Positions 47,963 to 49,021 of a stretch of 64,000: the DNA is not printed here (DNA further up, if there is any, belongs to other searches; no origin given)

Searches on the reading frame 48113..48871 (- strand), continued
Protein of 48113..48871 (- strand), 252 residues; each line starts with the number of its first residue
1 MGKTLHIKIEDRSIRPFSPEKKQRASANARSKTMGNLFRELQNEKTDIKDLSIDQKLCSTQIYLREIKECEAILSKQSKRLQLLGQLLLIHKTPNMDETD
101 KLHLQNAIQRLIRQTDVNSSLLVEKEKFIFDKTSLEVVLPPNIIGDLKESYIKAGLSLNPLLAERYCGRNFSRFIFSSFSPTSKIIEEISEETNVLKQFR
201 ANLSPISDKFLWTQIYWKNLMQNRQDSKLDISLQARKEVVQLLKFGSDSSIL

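Call 45: fold_search(model_id=the predicted structure, library=pdb)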
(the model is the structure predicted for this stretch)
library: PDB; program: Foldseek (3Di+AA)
matches with E <= 10: 121; with E <= 0.001: 0
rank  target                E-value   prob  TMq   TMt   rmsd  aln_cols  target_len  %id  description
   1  4h63_V                3.8e-01  0.57  0.22  0.43  19.4       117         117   13  Structure of the Schizosaccharomyces pombe Mediator head module (released 2012-10-31)
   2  5u0p_V                8.2e-01  0.41  0.21  0.42  17.9       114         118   13  Cryo-EM structure of the transcriptional Mediator (released 2017-03-08)
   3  3n24_C                8.7e-01  0.21  0.20  0.37  23.4       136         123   15  The crystal structure of a two-component sensor domain (3rd form) from Pseudomonas aeruginosa PA01 (released 2010-06-02)
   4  8ovx_Y                9.9e-01  0.07  0.12  0.15  32.0       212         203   15  Cryo-EM structure of yeast CENP-OPQU+ bound to the CENP-A N-terminus (released 2023-08-09)
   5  6t5a_A                1.1e+00  0.60  0.20  0.46   5.1        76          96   12  Crystal structure of herpes simplex virus 1 pUL7:pUL51 complex (released 2020-05-20)
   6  3n24_G                1.2e+00  0.33  0.20  0.41  21.5       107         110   17  The crystal structure of a two-component sensor domain (3rd form) from Pseudomonas aeruginosa PA01 (released 2010-06-02)
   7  4lle_B                1.4e+00  0.23  0.22  0.41  16.8       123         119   17  The crystal structure of R60L mutant of the histidine kinase (KinB) sensor domain from Pseudomonas aeruginosa PA01 (released 2013-08-07)
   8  8ssz_A                1.4e+00  0.05  0.12  0.08  20.1       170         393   15  The 2alpha3beta stoichiometry of full-length human alpha4beta2 nicotinic acetylcholine receptor in complex with acetyl (released 2024-02-07)
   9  3l34_F                1.5e+00  0.16  0.21  0.40  23.7       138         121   17  The crystal structure of a two-component sensor domain (2nd form) from Pseudomonas aeruginosa PA01 (released 2010-01-12)
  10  7v2y_E                1.6e+00  0.11  0.20  0.27  37.4       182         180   14  cryo-EM structure of yeast THO complex with Sub2 (released 2022-07-27)
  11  3kkb_A                1.8e+00  0.15  0.22  0.38  24.2       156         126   15  The crystal structure of a two-component sensor domain from Pseudomonas aeruginosa PA01 (released 2009-11-17)
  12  8ro1_D                1.8e+00  0.05  0.14  0.17  31.5       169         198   13  Structure of the C. elegans Intron Lariat Spliceosome double-primed for disassembly (ILS'') (released 2024-08-07)
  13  3n24_F                2.0e+00  0.13  0.20  0.38  22.1       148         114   15  The crystal structure of a two-component sensor domain (3rd form) from Pseudomonas aeruginosa PA01 (released 2010-06-02)
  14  8a22_Bi               2.0e+00  0.06  0.13  0.12  13.6       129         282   15  Structure of the mitochondrial ribosome from Polytomella magna (released 2022-11-16)
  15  8gmh_A                2.1e+00  0.06  0.16  0.18  24.7       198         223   12  Crystal Structure of the ternary complex of TelA-LXG, LapA3, and LapA4 (released 2024-01-10)
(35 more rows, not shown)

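Call 83: search_protein_families(library=phrogs, proteins=[window:48113-48871:-, P0008], max_evalue=1)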
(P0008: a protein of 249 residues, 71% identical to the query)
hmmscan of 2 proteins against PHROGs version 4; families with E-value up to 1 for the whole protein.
window:48113-48871:- (252 aa): 0 families

P0008 (249 aa): 0 families

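Call 84: search_protein_families(library=padloc, proteins=[window:48113-48871:-, P0008], max_evalue=1)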
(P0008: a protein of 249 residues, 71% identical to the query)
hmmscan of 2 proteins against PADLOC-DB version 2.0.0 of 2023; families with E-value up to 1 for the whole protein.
window:48113-48871:- (252 aa): 0 families

P0008 (249 aa): 0 families

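Call 103: list_cluster_members(proteins=[P0001, P0006, P0007, P0008])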
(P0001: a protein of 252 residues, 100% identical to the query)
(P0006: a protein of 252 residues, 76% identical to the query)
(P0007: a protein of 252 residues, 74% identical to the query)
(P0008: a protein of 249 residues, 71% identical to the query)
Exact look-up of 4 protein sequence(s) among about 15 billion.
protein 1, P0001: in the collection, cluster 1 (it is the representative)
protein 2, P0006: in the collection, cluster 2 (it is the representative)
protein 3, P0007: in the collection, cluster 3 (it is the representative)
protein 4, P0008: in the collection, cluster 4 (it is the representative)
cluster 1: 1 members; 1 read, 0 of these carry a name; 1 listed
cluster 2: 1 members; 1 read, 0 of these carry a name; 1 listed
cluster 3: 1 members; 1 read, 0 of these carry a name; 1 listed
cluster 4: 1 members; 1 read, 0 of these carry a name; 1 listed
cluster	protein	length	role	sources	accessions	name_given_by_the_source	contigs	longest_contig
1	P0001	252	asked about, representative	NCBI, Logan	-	-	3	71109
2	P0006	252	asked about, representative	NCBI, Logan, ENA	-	-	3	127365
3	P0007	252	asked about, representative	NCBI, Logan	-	-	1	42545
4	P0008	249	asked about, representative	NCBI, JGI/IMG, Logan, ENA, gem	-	-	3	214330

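Call 104: predict_structure(alignment_id=A8)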
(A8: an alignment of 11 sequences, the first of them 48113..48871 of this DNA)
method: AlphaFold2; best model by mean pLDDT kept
length: 252 residues; sequences in the alignment: 11
mean_pLDDT: 38.2   pTM: 0.25
mean pLDDT of the five models: 38.2, 38.0, 37.2, 36.4, 34.5
residues with pLDDT >= 90: 0; 70-90: 3; 50-70: 39; < 50: 210
segments of 3 or more residues with pLDDT < 50: 1-71, 116-232, 235-252
pLDDT, mean of each block of 10 residues (from residue 1): 28 27 27 31 36 38 43 52 50 63 61 46 29 32 43 39 30 29 29 32 31 38 42 46 33 26
secondary structure, 60 per line:
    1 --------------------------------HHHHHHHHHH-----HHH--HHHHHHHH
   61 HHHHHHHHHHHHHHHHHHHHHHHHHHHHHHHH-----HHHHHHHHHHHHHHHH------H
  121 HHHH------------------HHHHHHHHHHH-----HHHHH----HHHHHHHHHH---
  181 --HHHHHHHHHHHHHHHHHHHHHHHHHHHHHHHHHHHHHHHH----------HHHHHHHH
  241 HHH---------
elements in order: H33-42 H53-92 H98-113 H120-124 H143-153 H159-163 H168-177 H183-222 H233-243
